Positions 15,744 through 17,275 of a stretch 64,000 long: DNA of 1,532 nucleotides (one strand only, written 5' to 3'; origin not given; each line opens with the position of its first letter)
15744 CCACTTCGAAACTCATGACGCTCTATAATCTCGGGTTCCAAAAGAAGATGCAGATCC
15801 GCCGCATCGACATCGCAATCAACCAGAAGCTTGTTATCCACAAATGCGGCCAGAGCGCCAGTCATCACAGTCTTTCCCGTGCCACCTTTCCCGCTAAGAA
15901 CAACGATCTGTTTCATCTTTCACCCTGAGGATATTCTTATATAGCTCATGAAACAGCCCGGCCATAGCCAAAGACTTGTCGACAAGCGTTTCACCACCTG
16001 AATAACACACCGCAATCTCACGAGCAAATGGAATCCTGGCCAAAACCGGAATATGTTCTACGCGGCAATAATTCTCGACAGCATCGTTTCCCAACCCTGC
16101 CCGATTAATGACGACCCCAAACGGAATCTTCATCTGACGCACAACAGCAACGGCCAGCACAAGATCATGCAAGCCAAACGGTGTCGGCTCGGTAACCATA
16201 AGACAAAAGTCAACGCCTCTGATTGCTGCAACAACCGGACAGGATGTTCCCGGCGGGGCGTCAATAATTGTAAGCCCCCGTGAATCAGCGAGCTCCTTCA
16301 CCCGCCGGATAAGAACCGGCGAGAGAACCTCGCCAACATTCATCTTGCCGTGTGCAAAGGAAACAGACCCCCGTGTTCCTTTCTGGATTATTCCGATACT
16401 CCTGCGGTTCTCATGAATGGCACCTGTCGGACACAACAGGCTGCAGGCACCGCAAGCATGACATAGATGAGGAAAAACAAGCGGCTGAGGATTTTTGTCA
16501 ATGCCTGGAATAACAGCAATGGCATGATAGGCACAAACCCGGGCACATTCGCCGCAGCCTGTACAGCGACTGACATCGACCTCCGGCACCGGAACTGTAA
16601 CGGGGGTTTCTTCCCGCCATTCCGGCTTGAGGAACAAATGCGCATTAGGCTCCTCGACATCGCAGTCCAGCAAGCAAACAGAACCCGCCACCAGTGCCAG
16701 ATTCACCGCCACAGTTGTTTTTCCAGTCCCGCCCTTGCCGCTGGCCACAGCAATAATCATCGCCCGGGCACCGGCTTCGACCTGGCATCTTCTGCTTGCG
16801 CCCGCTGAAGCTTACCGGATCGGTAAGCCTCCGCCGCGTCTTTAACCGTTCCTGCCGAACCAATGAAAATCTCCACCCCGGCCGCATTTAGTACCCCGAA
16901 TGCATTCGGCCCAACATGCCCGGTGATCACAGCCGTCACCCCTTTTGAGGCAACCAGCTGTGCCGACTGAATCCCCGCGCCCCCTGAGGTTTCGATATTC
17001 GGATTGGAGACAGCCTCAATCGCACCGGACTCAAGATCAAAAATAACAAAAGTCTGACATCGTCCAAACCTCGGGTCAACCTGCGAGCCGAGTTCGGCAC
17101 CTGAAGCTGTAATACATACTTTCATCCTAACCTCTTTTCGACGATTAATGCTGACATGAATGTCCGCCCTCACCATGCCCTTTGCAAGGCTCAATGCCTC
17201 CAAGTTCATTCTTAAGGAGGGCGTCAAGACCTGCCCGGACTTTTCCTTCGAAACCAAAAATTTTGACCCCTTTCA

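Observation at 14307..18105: Fur-family regulator controlling a NifX-like / MinD-ferredoxin ATPase / MBL operon through a repeated 7-1-7 palindrome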

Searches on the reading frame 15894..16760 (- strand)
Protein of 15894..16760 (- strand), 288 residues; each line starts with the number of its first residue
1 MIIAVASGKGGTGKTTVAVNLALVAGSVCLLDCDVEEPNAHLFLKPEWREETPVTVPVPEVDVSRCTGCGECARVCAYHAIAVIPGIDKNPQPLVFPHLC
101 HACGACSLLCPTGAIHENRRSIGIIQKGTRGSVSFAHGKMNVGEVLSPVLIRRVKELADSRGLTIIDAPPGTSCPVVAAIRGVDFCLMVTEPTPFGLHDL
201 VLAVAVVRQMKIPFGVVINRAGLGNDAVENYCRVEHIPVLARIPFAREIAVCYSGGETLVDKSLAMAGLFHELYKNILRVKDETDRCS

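Call 3: search_protein_families(library=pfam, proteins=[window:15894-16760:-], max_evalue=0.01)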
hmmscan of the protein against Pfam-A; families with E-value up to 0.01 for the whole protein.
window:15894-16760:- (288 aa): 14 families
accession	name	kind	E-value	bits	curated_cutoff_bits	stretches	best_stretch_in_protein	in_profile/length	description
PF10609.15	ParA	-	8.3e-15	55.3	27.1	2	2-47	5-54/246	NUBPL iron-transfer P-loop NTPase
PF01656.29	CbiA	-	4.3e-13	49.7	25.4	1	3-254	1-120/125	CobQ/CobB/MinD/ParA nucleotide binding domain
PF00037.32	Fer4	-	1.9e-10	40.5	21.1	2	95-115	3-23/24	4Fe-4S binding domain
PF12837.12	Fer4_6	-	4.7e-10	39.4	25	2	58-81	1-24/24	4Fe-4S binding domain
PF12838.12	Fer4_7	-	1.1e-09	39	27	2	65-114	1-52/52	4Fe-4S dicluster domain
PF13614.12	AAA_31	-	2.3e-07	31.4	27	1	2-23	3-24/177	AAA domain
PF14697.11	Fer4_21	-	1.5e-06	28.6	35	1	61-115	3-57/59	4Fe-4S dicluster domain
PF13187.11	Fer4_9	-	1.6e-06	28.5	27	1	65-115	1-52/52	4Fe-4S dicluster domain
PF13484.11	Fer4_16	-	3.7e-06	28.1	30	1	100-119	2-21/66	4Fe-4S double cluster binding domain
PF13183.11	Fer4_8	-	2.3e-05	25.3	27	0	62-77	50-65/68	4Fe-4S dicluster domain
PF13237.11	Fer4_10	-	4.7e-05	23.7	25.5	1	61-111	4-53/53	4Fe-4S dicluster domain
PF25160.1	LdpA_Fe-S-bd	-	0.00021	21.4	27.6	1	72-118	9-46/49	LdpA Fe-S cluster-binding domain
PF12797.12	Fer4_2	-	0.0004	20.6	24.5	1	58-77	2-21/22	4Fe-4S binding domain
PF17179.9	Fer4_22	-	0.00066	20.9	27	0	100-121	2-23/95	4Fe-4S dicluster domain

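Call 5: search_protein_families(library=ncbifam, proteins=[window:15894-16760:-], max_evalue=0.001)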
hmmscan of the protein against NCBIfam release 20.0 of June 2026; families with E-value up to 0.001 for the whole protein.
window:15894-16760:- (288 aa): 47 families (the best 25 are shown)
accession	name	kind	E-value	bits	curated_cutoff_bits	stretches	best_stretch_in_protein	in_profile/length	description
TIGR01969.1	minD_arch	subfamily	8.9e-18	64.4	201.75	2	153-282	101-235/251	cell division ATPase MinD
NF041546.1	ParA_partition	equivalog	8.2e-15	54.9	180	2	2-65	1-63/203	ParA family partition ATPase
NF041136.1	MrpORP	equivalog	1e-12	48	450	2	3-45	8-54/365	iron-sulfur cluster carrier protein MrpORP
NF040770.1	hetero_SS_HdrA2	exception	5.3e-09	34.7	1100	1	59-118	572-626/777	CoB-CoM heterodisulfide reductase HdrA2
NF040864.1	HgcB_ferredoxin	equivalog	3.2e-08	33.3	99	1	60-117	10-63/93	mercury methylation ferredoxin HgcB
NF038196.1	ferrodoxin_EFR1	subfamily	4.9e-08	33.3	75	1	61-119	182-233/242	EFR1 family ferrodoxin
TIGR01968.1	minD_bact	equivalog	1.4e-07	31.1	212.9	1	2-44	3-49/261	septum site-determining protein MinD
NF042909.1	FMH_DH_FwdF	exception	1.5e-07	30.8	375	1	61-124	254-320/336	tungsten-dependent formylmethanofuran dehydrogenase subunit FwdF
NF008669.0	PRK11670.1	equivalog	2.4e-07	30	348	1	2-40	109-151/369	iron-sulfur cluster carrier protein ApbC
NF006221.0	PRK08348.1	subfamily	1.1e-06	28.4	124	1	61-117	41-94/136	NADH-plastoquinone oxidoreductase subunit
NF043039.1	HgcAB_like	equivalog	1.3e-06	28.3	285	1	24-115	261-349/350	HgcAB-like fusion protein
TIGR02179.1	PorD_KorD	subfamily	1.4e-06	28.3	60.05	0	58-84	49-75/78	2-oxoacid:acceptor oxidoreductase, delta subunit, pyruvate/2-ketoisovalerate family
TIGR01971.1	NuoI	subfamily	1.4e-06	27.9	113.05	1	34-118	15-101/121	NADH-quinone oxidoreductase, chain I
NF045874.1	Vhu_polyferre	exception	2e-06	26.8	600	1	16-116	221-310/381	F420-non-reducing hydrogenase associated-polyferredoxin VhuB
TIGR02512.1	FeFe_hydrog_A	subfamily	2.2e-06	26.8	405.95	1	61-121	4-73/375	[FeFe] hydrogenase, group A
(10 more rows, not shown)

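Call 37: search_solved_structures(query=window:15894-16760:-, max_evalue=0.001)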
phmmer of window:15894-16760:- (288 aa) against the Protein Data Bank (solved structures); distinct sequences matched with E-value up to 0.001: 38.
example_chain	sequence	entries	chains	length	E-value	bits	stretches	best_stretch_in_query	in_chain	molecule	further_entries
1g3q_A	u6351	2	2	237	1.6e-08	37.3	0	2-43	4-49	CELL DIVISION INHIBITOR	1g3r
1hyq_A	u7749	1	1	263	2.3e-08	36.8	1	3-53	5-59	CELL DIVISION INHIBITOR (MIND-1)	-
9sw6_G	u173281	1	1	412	2.8e-08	36.5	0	59-116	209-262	Polyferredoxin protein MvhB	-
4rz2_A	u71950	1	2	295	6.6e-08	35.3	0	156-238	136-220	Site-determining protein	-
5odc_A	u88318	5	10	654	1.4e-07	34.3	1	51-119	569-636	Heterodisulfide reductase, subunit A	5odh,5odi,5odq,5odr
4rz3_A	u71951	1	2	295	4.9e-07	32.5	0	156-238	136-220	Site-determining protein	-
9sw6_H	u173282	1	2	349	1e-06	31.4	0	58-117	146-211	Tungsten formylmethanofuran dehydrogenase, subunit F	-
1ion_A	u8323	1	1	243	1.1e-06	31.3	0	2-28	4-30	PROBABLE CELL DIVISION INHIBITOR MIND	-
5t5i_F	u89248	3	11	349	2e-06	30.5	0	47-115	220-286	Tungsten formylmethanofuran dehydrogenase subunit fwdF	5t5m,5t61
9sfi_T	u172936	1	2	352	2.3e-06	30.3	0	61-126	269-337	4Fe-4S ferredoxin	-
8a6t_B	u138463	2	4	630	4.8e-06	29.2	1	59-117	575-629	Electron bifurcating hydrogenase subunit HydB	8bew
9r51_C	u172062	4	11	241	1e-05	28.2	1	58-112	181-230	F420-reducing [NiFe]-hydrogenase from Methanothermococcus thermolithotrophicus subunit gam | F420-reducing [NiFe]-hydrogenase from Methanothermococcus thermolit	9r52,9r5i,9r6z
5j1j_A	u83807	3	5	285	1.2e-05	27.9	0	2-43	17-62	Site-determining protein | Transcriptional antiactivator FleN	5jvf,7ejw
7np8_A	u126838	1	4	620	2.3e-05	27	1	54-120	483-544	Coenzyme F420-dependent sulfite reductase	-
8zkc_A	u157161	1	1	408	2.6e-05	26.8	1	2-48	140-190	Iron-sulfur cluster carrier protein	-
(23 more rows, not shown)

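Call 63: list_cluster_members(proteins=[P0001, window:15894-16760:-, window:17145-17528:-])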
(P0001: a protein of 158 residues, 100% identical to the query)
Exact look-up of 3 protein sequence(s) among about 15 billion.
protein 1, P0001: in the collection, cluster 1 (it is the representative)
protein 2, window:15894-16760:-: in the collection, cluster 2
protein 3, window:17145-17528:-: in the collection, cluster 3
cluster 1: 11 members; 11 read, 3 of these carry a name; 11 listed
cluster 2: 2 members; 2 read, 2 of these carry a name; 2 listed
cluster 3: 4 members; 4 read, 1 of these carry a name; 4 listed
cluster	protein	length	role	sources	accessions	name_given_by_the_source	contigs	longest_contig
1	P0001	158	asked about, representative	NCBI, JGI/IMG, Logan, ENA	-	Fur family ferric uptake transcriptional regulator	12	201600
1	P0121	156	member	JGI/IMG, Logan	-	Fur family transcriptional regulator, ferric uptake regulator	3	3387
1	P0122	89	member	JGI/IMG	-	Fur family ferric uptake transcriptional regulator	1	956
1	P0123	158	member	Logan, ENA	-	-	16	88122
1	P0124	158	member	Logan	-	-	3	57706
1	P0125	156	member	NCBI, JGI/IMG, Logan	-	-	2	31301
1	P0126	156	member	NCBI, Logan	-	-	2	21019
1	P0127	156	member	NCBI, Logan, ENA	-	-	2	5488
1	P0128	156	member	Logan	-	-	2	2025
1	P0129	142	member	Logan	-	-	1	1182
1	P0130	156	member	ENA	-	-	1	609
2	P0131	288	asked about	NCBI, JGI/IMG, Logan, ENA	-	MinD superfamily P-loop ATPase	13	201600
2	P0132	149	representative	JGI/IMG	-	MinD superfamily P-loop ATPase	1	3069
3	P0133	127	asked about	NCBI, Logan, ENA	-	-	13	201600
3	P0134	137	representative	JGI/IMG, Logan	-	predicted Fe-Mo cluster-binding NifX family protein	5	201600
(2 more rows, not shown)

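Call 71: find_homologous_proteins(query=window:15894-16760:-, max_evalue=1e-10)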
Query window:15894-16760:- (288 aa): 8000 proteins with E <= 1e-10 among 8000 candidates; the best 120 are listed.
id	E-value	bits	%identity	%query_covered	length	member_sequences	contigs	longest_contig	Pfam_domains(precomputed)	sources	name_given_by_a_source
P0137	3.8e-169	579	90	99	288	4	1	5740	PF14697.12,PF10609.16,PF01656.30,PF12797.13,PF13614.13,PF12837.13,PF00037.33,PF13484.12,PF12838.13,PF25160.2,PF13187.12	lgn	-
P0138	1.3e-143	496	77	100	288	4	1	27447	PF14697.12,PF10609.16,PF01656.30,PF12797.13,PF13614.13,PF12837.13,PF00037.33,PF13484.12,PF12838.13,PF13187.12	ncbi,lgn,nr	ncbi:MAG: 4Fe-4S binding protein [Candidatus Omnitrophica bacterium]|nr:4Fe-4S binding protein [Cand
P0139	9.6e-143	493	76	100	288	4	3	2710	PF14697.12,PF10609.16,PF01656.30,PF13614.13,PF12837.13,PF00037.33,PF13484.12,PF12838.13,PF13187.12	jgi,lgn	jgi:MinD superfamily P-loop ATPase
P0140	1.5e-142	492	75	100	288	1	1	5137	PF14697.12,PF10609.16,PF01656.30,PF13614.13,PF12837.13,PF00037.33,PF13484.12,PF12838.13,PF25160.2,PF13187.12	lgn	-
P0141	2.0e-142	492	76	100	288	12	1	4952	PF14697.12,PF10609.16,PF01656.30,PF13614.13,PF12837.13,PF00037.33,PF13484.12,PF12838.13,PF13237.12,PF13187.12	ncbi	ncbi:MAG: ATP-binding protein [Candidatus Omnitrophota bacterium]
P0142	2.3e-142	491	77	100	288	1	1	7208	PF14697.12,PF10609.16,PF01656.30,PF13614.13,PF12837.13,PF00037.33,PF12838.13,PF13187.12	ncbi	-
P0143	1.3e-141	489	77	100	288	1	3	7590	PF14697.12,PF10609.16,PF01656.30,PF12797.13,PF13614.13,PF12837.13,PF00037.33,PF13484.12,PF12838.13,PF25160.2,PF13187.12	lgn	-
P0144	1.3e-141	489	76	100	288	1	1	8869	PF14697.12,PF10609.16,PF01656.30,PF13614.13,PF12837.13,PF00037.33,PF12838.13,PF13187.12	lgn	-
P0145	2.8e-140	485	75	100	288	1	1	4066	PF14697.12,PF10609.16,PF01656.30,PF13614.13,PF12837.13,PF00037.33,PF13484.12,PF12838.13,PF13187.12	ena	-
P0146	3.8e-140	484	76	100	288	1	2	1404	PF14697.12,PF10609.16,PF01656.30,PF13614.13,PF12837.13,PF00037.33,PF12838.13,PF13187.12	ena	-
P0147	1.2e-139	483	75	100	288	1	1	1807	PF14697.12,PF10609.16,PF01656.30,PF12797.13,PF13614.13,PF12837.13,PF00037.33,PF13484.12,PF12838.13,PF13237.12,PF13187.12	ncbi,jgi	-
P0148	1.8e-139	482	74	100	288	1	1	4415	PF14697.12,PF10609.16,PF01656.30,PF12797.13,PF13614.13,PF12837.13,PF00037.33,PF13484.12,PF12838.13,PF13237.12,PF13187.12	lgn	-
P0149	3.0e-139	481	75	100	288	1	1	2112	PF14697.12,PF10609.16,PF01656.30,PF12797.13,PF13614.13,PF12837.13,PF00037.33,PF13484.12,PF12838.13,PF13187.12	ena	-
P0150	3.4e-139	481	76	100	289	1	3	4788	PF14697.12,PF10609.16,PF01656.30,PF12797.13,PF13614.13,PF12837.13,PF00037.33,PF12838.13,PF25160.2,PF13187.12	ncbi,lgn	-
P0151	2.8e-137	475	72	100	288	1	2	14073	PF14697.12,PF10609.16,PF01656.30,PF13614.13,PF12837.13,PF00037.33,PF13484.12,PF12838.13,PF13187.12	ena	-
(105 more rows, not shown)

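Call 79: predict_structure(alignment_id=A2)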
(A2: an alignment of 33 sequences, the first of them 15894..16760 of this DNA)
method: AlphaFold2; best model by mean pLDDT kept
length: 288 residues; sequences in the alignment: 33
mean_pLDDT: 90.8   pTM: 0.86
mean pLDDT of the five models: 90.8, 90.5, 90.0, 89.4, 88.1
residues with pLDDT >= 90: 180; 70-90: 104; 50-70: 4; < 50: 0
segments of 3 or more residues with pLDDT < 50: none
pLDDT, mean of each block of 10 residues (from residue 1): 89 90 95 93 95 91 89 85 81 83 88 90 95 95 83 94 94 87 96 92 92 96 91 97 91 89 93 97 82
secondary structure, 60 per line:
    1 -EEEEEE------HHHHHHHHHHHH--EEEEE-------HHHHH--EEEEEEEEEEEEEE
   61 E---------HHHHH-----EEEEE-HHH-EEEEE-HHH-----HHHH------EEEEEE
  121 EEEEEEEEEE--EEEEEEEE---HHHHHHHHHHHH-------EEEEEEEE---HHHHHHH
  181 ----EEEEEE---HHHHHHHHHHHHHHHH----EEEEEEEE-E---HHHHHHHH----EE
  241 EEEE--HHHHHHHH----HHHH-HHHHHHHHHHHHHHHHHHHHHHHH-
elements in order: E2-7 H14-25 E28-32 H40-44 E47-61 H71-75 E81-85 E91-95 H105-108 E115-130 E133-140 H144-155 E163-170 H174-180 E185-190 H194-209 E214-221 H227-234 E239-244 H247-254 H259-262 H264-287

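Call 81: fold_search(model_id=the predicted structure, library=pdb)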
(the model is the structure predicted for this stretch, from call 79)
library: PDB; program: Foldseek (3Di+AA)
matches with E <= 10: 1160; with E <= 0.001: 145
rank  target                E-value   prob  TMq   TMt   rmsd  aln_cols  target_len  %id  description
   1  1g3q                  1.6e-10  1.00  0.57  0.68  10.2       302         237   20  CRYSTAL STRUCTURE ANALYSIS OF PYROCOCCUS FURIOSUS CELL DIVISION ATPASE MIND (released 2001-04-21)
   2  1hyq                  4.6e-10  1.00  0.54  0.66  11.2       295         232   22  MIND BACTERIAL CELL DIVISION REGULATOR FROM A. FULGIDUS (released 2001-03-14)
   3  1ion                  6.2e-10  1.00  0.55  0.64   8.8       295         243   19  THE SEPTUM SITE-DETERMINING PROTEIN MIND COMPLEXED WITH MG-ADP FROM PYROCOCCUS HORIKOSHII OT3 (released 2001-09-26)
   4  5auq_G                8.4e-10  1.00  0.56  0.69  11.3       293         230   21  Crystal structure of ATPase-type HypB in the nucleotide free state (released 2015-06-24)
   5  5auq_D                2.1e-09  1.00  0.58  0.71   7.8       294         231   21  Crystal structure of ATPase-type HypB in the nucleotide free state (released 2015-06-24)
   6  8zkc                  4.1e-09  1.00  0.58  0.49  11.9       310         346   17  iron-sulfur cluster transfer protein ApbC (released 2024-06-12)
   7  4rz2_B                4.1e-09  1.00  0.51  0.56  12.2       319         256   19  Crystal structure of the MinD-like ATPase FlhG (released 2015-03-04)
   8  5auq_C                4.6e-09  1.00  0.54  0.67   9.8       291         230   22  Crystal structure of ATPase-type HypB in the nucleotide free state (released 2015-06-24)
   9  6g2g_B                5.9e-09  1.00  0.57  0.60  13.2       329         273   18  Fe-S assembly Cfd1 (released 2019-01-23)
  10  5auq_F                1.1e-08  1.00  0.58  0.73   8.9       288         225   21  Crystal structure of ATPase-type HypB in the nucleotide free state (released 2015-06-24)
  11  3vx3_A                1.4e-08  1.00  0.59  0.71   7.8       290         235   21  Crystal structure of [NiFe] hydrogenase maturation protein HypB from Thermococcus kodakarensis KOD1 (released 2013-02-27)
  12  5auq_A                1.4e-08  1.00  0.55  0.67   9.9       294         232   21  Crystal structure of ATPase-type HypB in the nucleotide free state (released 2015-06-24)
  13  3kb1_A                1.4e-08  1.00  0.45  0.53  13.1       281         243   17  Crystal Structure of the Nucleotide-binding protein AF_226 in complex with ADP from Archaeoglobus fulgidus, Northeast  (released 2009-10-27)
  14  5auq_E                1.6e-08  1.00  0.56  0.73   6.3       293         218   19  Crystal structure of ATPase-type HypB in the nucleotide free state (released 2015-06-24)
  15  5auq_H                2.5e-08  1.00  0.54  0.66   9.2       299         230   20  Crystal structure of ATPase-type HypB in the nucleotide free state (released 2015-06-24)
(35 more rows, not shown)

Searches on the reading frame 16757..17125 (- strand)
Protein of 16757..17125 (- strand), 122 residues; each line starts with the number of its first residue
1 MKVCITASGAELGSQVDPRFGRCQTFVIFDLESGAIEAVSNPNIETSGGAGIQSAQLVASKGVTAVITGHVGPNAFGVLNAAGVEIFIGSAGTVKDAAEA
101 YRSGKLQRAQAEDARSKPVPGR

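Call 3: search_protein_families(library=pfam, proteins=[window:16757-17125:-], max_evalue=0.01)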
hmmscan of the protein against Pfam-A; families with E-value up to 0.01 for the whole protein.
window:16757-17125:- (122 aa): 1 family
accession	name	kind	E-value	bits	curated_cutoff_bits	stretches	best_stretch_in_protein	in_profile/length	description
PF02579.22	Nitro_FeMo-Co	-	7.5e-26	90.7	26.3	1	13-102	2-93/94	Dinitrogenase iron-molybdenum cofactor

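Call 5: search_protein_families(library=ncbifam, proteins=[window:16757-17125:-], max_evalue=0.001)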
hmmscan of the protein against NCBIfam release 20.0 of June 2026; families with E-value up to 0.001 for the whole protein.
window:16757-17125:- (122 aa): 1 family
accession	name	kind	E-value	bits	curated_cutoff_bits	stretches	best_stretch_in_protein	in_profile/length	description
NF041136.1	MrpORP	equivalog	2.7e-09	36.8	450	1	14-105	274-364/365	iron-sulfur cluster carrier protein MrpORP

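Call 36: search_solved_structures(query=window:16757-17125:-, max_evalue=0.01, show_alignments=2)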
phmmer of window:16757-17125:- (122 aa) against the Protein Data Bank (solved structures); distinct sequences matched with E-value up to 0.01: 6.
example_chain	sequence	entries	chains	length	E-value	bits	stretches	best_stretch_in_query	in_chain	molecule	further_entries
1eo1_A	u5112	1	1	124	4.3e-23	85.2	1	1-111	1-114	HYPOTHETICAL PROTEIN MTH1175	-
1rdu_A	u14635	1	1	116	2.8e-20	76.2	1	2-108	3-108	conserved hypothetical protein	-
2wfb_A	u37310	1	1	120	3.4e-18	69.5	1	2-109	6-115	PUTATIVE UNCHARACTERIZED PROTEIN ORP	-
1t3v_A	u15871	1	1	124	1.3e-06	32.1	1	13-110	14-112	conserved hypothetical protein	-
1o13_A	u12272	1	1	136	1.8e-06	31.7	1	13-110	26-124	probable NifB protein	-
2yx6_A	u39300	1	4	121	2.8e-06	31.1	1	3-107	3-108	Hypothetical protein PH0822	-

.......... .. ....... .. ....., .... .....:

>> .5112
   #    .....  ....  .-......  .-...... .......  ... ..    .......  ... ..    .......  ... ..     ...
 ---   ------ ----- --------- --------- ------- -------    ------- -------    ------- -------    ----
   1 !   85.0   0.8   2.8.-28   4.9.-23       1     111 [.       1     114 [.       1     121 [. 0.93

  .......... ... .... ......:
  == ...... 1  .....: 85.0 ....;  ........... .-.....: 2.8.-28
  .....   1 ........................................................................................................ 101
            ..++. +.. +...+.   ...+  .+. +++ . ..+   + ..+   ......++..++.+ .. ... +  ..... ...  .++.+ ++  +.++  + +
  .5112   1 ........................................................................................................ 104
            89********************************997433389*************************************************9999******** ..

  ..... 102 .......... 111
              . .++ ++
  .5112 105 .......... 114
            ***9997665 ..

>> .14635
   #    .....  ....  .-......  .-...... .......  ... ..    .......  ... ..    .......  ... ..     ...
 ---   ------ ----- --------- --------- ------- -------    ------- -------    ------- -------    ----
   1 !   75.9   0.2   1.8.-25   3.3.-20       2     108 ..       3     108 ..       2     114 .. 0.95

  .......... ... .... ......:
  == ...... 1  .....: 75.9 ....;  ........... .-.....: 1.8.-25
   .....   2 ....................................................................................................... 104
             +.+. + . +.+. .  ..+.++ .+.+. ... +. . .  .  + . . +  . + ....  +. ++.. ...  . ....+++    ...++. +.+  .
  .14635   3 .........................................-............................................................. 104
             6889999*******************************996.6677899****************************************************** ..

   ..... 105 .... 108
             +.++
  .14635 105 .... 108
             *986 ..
